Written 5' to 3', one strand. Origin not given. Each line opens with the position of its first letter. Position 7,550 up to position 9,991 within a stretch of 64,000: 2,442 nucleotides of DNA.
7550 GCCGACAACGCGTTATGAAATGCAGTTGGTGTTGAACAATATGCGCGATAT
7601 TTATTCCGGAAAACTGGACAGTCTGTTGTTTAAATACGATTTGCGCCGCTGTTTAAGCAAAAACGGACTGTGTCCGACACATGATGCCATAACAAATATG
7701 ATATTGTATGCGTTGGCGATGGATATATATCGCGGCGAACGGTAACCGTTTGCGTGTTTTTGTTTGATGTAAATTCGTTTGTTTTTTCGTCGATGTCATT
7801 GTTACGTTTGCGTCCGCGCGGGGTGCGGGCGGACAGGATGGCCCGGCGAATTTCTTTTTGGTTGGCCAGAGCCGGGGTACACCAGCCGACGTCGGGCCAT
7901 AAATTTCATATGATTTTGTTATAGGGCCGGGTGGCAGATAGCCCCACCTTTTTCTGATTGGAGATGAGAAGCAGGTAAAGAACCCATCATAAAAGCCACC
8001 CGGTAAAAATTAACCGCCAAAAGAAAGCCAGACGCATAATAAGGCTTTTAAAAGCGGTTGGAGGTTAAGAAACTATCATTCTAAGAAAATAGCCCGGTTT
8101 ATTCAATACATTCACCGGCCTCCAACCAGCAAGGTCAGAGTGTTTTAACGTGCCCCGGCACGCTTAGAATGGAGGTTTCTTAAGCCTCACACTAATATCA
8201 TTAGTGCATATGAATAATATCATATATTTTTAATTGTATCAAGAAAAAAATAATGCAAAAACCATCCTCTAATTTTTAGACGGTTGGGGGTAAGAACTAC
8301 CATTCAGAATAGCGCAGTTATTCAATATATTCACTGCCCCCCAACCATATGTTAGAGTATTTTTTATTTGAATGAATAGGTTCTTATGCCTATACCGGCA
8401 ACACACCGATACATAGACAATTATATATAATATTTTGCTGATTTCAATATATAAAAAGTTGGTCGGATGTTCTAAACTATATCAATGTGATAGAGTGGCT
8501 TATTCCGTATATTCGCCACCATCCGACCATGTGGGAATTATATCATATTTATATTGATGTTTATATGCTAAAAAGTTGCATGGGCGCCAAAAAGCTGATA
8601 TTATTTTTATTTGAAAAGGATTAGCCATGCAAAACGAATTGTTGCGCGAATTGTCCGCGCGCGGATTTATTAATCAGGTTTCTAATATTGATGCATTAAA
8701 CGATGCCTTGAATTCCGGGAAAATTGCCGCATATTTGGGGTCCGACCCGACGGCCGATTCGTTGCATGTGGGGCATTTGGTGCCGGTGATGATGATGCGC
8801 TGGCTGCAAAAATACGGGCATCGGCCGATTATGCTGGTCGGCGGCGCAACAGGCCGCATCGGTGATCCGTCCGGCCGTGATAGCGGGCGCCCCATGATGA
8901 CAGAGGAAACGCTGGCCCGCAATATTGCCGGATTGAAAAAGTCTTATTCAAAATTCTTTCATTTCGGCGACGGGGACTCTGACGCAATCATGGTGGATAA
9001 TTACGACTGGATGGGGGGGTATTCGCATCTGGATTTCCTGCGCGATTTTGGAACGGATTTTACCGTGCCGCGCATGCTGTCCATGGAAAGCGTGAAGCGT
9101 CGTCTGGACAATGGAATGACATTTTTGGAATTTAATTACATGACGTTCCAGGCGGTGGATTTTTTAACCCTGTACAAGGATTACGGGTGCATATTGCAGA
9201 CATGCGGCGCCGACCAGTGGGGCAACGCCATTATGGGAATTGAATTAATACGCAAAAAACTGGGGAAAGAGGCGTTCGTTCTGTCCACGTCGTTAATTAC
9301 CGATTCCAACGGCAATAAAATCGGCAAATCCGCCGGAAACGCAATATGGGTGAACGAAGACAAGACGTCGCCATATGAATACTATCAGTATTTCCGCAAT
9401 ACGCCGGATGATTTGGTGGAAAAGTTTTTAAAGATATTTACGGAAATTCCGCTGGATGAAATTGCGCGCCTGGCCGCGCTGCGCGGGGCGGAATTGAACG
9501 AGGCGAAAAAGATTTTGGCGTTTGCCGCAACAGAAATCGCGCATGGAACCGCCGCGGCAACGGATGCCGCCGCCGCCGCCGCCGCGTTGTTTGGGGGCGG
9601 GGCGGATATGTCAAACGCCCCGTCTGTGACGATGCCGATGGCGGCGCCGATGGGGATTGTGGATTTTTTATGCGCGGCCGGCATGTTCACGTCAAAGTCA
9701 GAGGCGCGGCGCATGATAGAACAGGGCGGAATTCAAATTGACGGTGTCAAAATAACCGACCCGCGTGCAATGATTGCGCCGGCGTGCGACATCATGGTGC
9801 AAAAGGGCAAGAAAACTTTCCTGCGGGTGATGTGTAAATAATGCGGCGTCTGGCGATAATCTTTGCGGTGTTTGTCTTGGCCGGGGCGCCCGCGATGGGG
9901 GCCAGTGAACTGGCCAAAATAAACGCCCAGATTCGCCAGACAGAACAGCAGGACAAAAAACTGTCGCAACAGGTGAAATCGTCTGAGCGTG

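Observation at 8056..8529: Novel family of covarying hairpin repeats (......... ... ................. ... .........), three tandem copies upstream of tyrS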

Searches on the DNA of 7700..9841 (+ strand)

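Call 9: search_rna_families(source=window, start=7700, end=8700, threshold=evalue, max_evalue=10, show_alignments=3)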
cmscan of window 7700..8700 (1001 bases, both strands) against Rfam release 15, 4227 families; matches with E-value up to 10: 6.
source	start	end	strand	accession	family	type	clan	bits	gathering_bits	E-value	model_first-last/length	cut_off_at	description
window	8048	8127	-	RF02221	sRNA-Xcc1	Gene; sRNA;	-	26.3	53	0.044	1-87/87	no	sRNA-Xcc1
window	7910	7998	+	RF02269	HPnc0580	Gene; sRNA;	-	21.8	37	0.64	1-105/105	no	Heliobacter pylori small RNA HPnc0580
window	8206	8282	+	RF01507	Afu_298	Gene; snRNA; snoRNA; CD-box;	-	21.8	40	2.1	1-93/93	no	A. fimigatus snoRNA Afu_298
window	8543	8641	+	RF04329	snoMe18S-C1367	Gene; snRNA; snoRNA; CD-box;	-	19.2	101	1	1-110/110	no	Drosophila C/D box small nucleolar RNA snoMe18S-C1367 family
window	8285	8343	-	RF01287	snoR27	Gene; snRNA; snoRNA; CD-box;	CL00079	18.7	41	9.5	1-94/94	no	Small nucleolar RNA snoR27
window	8171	8346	-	RF02638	EF0605_EF0606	Gene; sRNA;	-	14.5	219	6.7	1-179/179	no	Enterococcus sRNA EF0605_EF0606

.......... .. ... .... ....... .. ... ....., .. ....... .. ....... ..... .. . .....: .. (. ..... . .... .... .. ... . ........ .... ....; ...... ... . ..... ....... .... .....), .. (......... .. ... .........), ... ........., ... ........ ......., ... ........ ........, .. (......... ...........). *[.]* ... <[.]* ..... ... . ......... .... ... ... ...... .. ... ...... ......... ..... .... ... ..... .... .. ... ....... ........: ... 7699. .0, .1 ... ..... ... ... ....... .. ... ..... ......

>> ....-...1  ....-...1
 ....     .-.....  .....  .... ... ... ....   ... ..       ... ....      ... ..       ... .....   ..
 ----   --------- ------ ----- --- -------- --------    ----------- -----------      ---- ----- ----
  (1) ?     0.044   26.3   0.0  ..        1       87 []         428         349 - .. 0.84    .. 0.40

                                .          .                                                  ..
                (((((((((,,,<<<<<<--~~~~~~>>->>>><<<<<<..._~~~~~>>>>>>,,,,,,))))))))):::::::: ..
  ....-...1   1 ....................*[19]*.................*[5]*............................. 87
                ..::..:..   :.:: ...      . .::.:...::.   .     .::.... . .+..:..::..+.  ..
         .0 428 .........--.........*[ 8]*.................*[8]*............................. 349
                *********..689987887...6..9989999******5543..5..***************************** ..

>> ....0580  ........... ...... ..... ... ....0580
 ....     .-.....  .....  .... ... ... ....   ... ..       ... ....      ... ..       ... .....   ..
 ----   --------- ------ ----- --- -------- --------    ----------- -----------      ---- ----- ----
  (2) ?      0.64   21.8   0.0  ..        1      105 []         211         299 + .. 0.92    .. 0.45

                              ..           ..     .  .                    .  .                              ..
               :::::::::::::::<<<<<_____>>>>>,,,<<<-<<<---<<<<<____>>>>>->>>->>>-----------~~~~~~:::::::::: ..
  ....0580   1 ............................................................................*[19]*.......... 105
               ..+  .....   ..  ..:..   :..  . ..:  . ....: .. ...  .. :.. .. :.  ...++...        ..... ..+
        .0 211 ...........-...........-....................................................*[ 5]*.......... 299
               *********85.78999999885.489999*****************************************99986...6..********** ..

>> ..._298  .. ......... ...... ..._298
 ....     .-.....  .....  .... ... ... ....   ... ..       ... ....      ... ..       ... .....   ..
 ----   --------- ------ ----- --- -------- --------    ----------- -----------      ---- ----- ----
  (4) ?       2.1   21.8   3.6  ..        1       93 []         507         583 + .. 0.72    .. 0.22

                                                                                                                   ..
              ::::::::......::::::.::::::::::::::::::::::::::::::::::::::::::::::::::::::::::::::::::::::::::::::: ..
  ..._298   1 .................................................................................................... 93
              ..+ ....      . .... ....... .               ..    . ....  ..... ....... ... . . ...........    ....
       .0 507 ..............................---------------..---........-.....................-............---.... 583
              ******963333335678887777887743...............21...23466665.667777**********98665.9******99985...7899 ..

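Call 43: search_with_rna_model(model_id=R1, sources=[L122, L123, L124, L125, L103, L104, L105, L106, L107, L108, L109, L110, L111, L112, L113, L114, L115, L116, L117, L118, L119, L120, L121], max_evalue=0.01)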
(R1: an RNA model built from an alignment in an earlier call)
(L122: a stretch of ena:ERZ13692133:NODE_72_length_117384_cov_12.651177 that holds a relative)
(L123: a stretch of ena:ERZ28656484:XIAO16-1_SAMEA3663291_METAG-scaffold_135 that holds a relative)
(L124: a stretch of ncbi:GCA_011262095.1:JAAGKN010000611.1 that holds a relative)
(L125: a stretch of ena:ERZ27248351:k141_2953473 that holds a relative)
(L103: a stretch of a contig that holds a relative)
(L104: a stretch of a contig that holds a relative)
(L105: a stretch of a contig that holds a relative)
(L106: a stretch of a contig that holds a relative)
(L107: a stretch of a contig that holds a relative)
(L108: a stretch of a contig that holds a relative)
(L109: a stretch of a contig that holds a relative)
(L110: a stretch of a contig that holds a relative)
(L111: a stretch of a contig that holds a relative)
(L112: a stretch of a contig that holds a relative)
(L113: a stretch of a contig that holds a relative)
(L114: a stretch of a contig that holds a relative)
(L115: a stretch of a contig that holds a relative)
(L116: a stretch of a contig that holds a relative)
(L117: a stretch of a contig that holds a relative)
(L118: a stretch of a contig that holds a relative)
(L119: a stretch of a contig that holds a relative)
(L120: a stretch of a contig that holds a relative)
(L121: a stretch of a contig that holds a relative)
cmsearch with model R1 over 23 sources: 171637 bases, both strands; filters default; matches with E-value up to 0.01: 24.
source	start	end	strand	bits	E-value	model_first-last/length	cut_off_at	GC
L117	3927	3992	+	89.2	1.2e-18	1-66/66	no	0.44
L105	10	75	-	86.2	6.5e-18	1-66/66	no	0.44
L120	6066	6133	-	86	7.2e-18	1-66/66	no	0.43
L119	4110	4177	+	85.8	8.1e-18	1-66/66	no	0.43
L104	152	217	+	85.6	8.9e-18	1-66/66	no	0.42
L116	4477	4542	+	85.3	1.1e-17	1-66/66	no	0.41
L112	6449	6518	+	85.3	1.1e-17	1-66/66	no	0.44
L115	642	709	-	80.7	1.3e-16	1-66/66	no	0.43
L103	2522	2587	-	78.7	4.1e-16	1-66/66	no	0.39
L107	4843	4910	+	77.7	7.1e-16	1-66/66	no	0.4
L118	2809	2874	+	77.4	8.5e-16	1-66/66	no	0.42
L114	6937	7004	-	77.2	9.3e-16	1-66/66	no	0.38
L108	7419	7483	-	76.9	1.1e-15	1-66/66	no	0.42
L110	6366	6429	-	76.6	1.4e-15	1-66/66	no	0.42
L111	3123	3189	-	74.5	4.3e-15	1-66/66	no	0.43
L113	3836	3900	+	73.6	6.8e-15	1-66/66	no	0.4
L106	1155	1220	+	70.8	3.3e-14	1-66/66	no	0.39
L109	505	572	-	70.1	4.9e-14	1-66/66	no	0.43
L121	3121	3186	-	65.3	7e-13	1-66/66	no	0.39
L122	2749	2814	-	62.5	3.3e-12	1-66/66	no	0.42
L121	2877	2951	-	52.8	7.3e-10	1-66/66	no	0.41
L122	2541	2593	-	41.3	4.1e-07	1-66/66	no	0.49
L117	3927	3992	-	23.3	0.0091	1-66/66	no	0.44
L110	6366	6429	+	23.2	0.0097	1-66/66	no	0.42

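Call 71: search_with_rna_model(model_id=R1, sources=[L129, L130, L131, L132, L133, L134, L126, L127, L128], max_evalue=0.01)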
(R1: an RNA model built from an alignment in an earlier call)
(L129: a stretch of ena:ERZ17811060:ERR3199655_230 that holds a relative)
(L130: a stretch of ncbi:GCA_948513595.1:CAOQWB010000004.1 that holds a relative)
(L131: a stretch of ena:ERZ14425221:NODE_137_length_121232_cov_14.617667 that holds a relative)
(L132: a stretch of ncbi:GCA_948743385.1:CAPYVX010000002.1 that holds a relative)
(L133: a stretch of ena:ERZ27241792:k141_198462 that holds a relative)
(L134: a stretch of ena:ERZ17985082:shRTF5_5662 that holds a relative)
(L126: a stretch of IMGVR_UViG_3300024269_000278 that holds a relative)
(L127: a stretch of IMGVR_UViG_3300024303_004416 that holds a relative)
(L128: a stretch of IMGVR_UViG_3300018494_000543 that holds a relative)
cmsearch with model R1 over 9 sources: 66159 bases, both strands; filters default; matches with E-value up to 0.01: 22.
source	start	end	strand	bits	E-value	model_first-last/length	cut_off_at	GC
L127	8519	8587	+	85.6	3.5e-18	1-66/66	no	0.43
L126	12104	12172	+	84.9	5e-18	1-66/66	no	0.41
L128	852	920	+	84.9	5e-18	1-66/66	no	0.41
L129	2249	2314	-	62.5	1.3e-12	1-66/66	no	0.42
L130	2249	2314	-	62.5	1.3e-12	1-66/66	no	0.42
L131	2249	2314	-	62.5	1.3e-12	1-66/66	no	0.42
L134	2251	2315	-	62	1.6e-12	1-66/66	no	0.43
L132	1818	1884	-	54.9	8.5e-11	1-66/66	no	0.42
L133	140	206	-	54.9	8.5e-11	1-66/66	no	0.42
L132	2239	2311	-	54.8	8.9e-11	1-66/66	no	0.42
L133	561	633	-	54.8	8.9e-11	1-66/66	no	0.42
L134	1722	1787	-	49.9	1.3e-09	1-66/66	no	0.41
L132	2042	2106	-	45.4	1.6e-08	1-66/66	no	0.4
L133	364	428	-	45.4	1.6e-08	1-66/66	no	0.4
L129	2041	2093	-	41.3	1.6e-07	1-66/66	no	0.49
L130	2041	2093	-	41.3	1.6e-07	1-66/66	no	0.49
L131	2041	2093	-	41.3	1.6e-07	1-66/66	no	0.49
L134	2018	2089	-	36.8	2e-06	1-66/66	no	0.42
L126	12104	12172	-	24.2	0.0021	1-66/66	no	0.41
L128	852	920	-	24.2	0.0021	1-66/66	no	0.41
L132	1818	1884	+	23.5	0.0031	1-66/66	no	0.42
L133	140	206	+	23.5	0.0031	1-66/66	no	0.42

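Call 77: search_dna_similar(query=window:8003-8531:-, collection=plasmids, mode=distant, max_rows=5)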
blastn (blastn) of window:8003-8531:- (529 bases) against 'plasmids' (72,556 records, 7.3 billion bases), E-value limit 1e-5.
No match.

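Call 78: search_dna_similar(query=window:8003-8531:-, collection=phages, mode=distant, max_rows=5)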
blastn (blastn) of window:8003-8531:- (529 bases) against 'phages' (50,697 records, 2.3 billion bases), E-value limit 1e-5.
No match.
